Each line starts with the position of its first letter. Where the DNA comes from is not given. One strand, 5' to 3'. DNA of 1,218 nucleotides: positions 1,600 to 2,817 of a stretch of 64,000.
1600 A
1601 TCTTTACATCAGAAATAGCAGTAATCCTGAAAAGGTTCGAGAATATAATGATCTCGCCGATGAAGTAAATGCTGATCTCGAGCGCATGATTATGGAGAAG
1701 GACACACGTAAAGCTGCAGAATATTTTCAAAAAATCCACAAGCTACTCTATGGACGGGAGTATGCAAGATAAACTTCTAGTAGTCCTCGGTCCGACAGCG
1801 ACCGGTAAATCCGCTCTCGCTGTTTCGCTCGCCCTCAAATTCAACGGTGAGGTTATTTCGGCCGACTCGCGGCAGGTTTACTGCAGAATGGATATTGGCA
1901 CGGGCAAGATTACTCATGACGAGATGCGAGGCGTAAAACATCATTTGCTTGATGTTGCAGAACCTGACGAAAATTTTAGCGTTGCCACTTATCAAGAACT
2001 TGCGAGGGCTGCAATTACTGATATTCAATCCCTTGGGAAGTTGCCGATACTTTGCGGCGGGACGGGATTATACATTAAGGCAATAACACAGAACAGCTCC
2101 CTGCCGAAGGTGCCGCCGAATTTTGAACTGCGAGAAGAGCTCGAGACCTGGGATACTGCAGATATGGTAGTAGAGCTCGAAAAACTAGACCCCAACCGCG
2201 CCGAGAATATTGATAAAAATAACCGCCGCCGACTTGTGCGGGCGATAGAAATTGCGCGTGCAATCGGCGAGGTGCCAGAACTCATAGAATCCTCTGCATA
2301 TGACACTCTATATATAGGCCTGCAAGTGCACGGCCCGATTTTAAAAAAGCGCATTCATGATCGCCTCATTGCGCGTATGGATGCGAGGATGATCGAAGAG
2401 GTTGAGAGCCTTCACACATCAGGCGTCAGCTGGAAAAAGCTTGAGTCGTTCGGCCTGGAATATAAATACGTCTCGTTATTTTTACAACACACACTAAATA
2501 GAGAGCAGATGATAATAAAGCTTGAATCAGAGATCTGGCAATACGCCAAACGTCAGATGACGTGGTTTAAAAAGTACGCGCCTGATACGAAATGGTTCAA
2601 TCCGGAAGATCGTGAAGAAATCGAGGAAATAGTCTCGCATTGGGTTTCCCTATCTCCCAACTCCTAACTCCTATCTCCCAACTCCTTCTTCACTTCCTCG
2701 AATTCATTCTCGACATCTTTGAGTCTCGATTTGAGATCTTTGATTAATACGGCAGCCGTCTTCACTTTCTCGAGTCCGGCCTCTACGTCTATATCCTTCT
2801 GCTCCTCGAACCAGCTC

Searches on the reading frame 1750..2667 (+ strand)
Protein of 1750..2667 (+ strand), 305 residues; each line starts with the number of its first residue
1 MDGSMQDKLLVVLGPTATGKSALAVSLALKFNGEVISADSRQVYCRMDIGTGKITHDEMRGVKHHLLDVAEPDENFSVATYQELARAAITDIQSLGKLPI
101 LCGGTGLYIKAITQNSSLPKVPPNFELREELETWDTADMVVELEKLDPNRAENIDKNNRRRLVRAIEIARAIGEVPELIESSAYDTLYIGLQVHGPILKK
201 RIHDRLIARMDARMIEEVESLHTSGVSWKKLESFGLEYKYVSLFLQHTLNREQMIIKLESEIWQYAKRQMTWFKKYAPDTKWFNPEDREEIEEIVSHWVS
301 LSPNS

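Call 64: find_encoding_contigs(protein=window:1750-2667:+, flank=10000, max_places=1)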
Protein window:1750-2667:+ (305 aa): 1 contig read that carries it; 1 place shown.
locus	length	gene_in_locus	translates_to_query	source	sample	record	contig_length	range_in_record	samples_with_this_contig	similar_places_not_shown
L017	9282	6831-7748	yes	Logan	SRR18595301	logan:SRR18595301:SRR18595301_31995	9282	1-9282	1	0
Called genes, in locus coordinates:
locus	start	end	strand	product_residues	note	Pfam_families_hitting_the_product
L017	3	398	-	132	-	?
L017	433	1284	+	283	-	PF02481:DNA_processg_A, PF17782:WHD_DprA (weak)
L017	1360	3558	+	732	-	PF01751:Toprim, PF01131:Topoisom_bac, PF01396:Zn_ribbon_Top1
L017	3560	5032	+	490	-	PF13328:HD_4, PF01966:HD, PF04607:RelA_SpoT, PF02824:TGS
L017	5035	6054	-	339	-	PF02195:ParB_N, PF17762:HTH_ParB, PF23552:ParB_C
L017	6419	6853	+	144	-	-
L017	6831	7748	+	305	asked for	PF01745:IPT, PF01715:IPPT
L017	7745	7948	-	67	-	-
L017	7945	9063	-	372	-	PF13742:tRNA_anti_2, PF02601:Exonuc_VII_L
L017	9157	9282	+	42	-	?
